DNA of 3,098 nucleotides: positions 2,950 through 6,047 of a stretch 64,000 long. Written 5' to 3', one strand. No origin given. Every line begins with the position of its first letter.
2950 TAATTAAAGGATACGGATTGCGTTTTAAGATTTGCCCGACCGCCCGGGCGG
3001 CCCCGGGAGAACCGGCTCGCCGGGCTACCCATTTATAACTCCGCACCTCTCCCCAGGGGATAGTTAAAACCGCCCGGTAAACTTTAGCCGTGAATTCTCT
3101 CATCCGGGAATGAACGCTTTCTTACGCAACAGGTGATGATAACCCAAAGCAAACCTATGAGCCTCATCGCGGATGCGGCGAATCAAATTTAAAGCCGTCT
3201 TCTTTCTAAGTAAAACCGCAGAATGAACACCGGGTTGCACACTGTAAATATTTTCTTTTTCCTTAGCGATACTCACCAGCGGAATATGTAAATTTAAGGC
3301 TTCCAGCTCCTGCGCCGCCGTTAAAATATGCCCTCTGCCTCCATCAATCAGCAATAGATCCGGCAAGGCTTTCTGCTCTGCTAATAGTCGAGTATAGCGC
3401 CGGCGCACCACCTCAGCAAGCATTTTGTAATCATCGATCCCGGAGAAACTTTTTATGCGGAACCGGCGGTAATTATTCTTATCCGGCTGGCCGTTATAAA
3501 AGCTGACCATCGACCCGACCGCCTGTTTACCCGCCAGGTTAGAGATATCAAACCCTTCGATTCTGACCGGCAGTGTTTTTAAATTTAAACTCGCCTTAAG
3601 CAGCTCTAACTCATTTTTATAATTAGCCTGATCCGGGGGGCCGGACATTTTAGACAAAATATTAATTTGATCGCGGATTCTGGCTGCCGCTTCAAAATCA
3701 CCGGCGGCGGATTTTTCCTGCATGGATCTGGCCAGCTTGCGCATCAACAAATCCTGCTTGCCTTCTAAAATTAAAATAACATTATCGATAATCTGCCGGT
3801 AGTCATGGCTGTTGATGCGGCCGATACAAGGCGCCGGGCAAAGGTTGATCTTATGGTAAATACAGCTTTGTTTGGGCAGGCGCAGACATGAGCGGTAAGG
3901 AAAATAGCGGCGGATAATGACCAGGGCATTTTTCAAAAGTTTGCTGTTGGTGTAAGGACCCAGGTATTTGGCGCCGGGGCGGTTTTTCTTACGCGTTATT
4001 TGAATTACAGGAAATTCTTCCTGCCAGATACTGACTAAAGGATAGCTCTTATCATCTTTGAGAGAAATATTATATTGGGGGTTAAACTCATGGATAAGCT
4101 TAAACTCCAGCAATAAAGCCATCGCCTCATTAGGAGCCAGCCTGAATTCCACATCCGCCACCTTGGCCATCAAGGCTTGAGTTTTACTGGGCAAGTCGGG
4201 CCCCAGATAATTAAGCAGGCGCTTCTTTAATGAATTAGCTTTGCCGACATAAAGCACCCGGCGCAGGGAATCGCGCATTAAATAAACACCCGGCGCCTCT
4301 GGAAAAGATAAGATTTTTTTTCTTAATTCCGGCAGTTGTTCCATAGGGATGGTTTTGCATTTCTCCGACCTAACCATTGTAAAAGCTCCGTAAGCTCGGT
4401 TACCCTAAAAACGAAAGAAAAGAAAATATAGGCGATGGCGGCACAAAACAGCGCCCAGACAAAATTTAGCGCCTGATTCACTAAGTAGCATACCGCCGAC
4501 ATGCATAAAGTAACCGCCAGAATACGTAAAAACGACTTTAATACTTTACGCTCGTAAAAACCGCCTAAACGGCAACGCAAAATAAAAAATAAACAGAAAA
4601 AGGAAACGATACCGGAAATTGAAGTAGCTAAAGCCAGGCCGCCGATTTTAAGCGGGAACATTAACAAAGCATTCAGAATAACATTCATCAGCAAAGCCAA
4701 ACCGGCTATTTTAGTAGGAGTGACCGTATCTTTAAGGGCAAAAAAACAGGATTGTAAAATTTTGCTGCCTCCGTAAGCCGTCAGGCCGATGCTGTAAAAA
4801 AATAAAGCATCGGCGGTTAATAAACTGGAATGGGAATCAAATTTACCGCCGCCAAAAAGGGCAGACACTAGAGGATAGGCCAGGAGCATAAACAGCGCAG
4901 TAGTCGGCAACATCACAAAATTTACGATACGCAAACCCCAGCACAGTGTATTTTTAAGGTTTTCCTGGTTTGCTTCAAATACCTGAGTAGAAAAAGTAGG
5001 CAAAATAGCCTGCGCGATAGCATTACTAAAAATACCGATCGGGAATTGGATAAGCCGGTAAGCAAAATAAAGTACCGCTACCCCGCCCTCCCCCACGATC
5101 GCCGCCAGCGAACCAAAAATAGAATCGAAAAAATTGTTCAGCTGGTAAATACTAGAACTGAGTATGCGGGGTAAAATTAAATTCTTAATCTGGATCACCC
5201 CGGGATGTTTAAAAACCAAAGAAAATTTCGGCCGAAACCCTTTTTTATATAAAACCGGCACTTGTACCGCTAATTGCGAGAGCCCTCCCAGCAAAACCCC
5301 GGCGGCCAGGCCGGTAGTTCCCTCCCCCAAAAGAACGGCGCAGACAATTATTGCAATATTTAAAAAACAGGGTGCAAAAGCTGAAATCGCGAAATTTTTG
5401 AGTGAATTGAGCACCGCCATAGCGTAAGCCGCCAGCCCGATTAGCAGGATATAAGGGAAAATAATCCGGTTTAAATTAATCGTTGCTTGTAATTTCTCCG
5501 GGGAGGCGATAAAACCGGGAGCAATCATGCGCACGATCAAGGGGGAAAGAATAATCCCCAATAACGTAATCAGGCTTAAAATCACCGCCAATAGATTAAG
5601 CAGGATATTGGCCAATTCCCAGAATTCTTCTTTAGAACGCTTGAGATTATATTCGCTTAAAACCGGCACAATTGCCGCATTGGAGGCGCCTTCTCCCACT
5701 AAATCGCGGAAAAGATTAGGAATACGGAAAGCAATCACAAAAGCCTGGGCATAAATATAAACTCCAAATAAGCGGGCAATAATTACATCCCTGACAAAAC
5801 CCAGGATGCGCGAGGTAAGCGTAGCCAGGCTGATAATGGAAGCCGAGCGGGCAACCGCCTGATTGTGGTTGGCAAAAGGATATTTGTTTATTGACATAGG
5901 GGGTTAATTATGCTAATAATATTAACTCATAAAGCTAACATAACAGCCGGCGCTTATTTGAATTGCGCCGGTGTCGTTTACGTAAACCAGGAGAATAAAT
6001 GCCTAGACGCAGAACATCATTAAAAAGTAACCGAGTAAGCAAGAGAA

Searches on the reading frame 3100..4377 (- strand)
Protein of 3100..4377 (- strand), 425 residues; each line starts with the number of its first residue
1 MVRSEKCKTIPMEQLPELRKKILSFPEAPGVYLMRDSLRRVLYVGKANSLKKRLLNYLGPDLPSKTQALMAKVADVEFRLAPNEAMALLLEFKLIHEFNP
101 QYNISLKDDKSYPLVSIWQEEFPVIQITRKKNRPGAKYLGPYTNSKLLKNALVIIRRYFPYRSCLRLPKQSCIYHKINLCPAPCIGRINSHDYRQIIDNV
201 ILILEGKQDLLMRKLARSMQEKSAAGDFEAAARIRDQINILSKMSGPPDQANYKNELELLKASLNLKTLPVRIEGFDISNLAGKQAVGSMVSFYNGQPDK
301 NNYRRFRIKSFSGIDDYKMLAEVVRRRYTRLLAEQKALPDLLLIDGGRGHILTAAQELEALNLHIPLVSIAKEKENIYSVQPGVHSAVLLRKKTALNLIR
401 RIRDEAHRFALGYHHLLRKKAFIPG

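Call 60: search_protein_families(library=pfam, proteins=[window:3100-4377:-], max_evalue=0.0001)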
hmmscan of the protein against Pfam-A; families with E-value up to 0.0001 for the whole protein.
window:3100-4377:- (425 aa): 3 families
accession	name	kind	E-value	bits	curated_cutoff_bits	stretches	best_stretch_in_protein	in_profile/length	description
PF08459.17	UvrC_RNaseH_dom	-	2.3e-49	167.7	22.3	1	262-410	2-158/159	UvrC RNAse H endonuclease domain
PF02151.25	UVR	-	2.8e-05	24.2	21.5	1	211-239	3-31/36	UvrB/uvrC motif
PF01541.30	GIY-YIG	-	2.9e-05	24.7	22.6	1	29-103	2-78/78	GIY-YIG catalytic domain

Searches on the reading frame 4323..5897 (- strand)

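Call 43: search_protein_families(library=pfam, proteins=[window:4323-5897:-], max_evalue=0.001)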
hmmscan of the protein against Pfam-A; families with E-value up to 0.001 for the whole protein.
window:4323-5897:- (524 aa): 3 families
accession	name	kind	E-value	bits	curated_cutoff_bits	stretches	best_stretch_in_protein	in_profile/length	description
PF03023.19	MurJ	-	1.7e-106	357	27.4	1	40-485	1-444/451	Lipid II flippase MurJ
PF13440.11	Polysacc_synt_3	-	7.5e-09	35.7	23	1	168-349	113-285/293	Polysaccharide biosynthesis protein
PF01554.23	MatE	-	0.00073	19.7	24.9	1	245-410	3-160/161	MatE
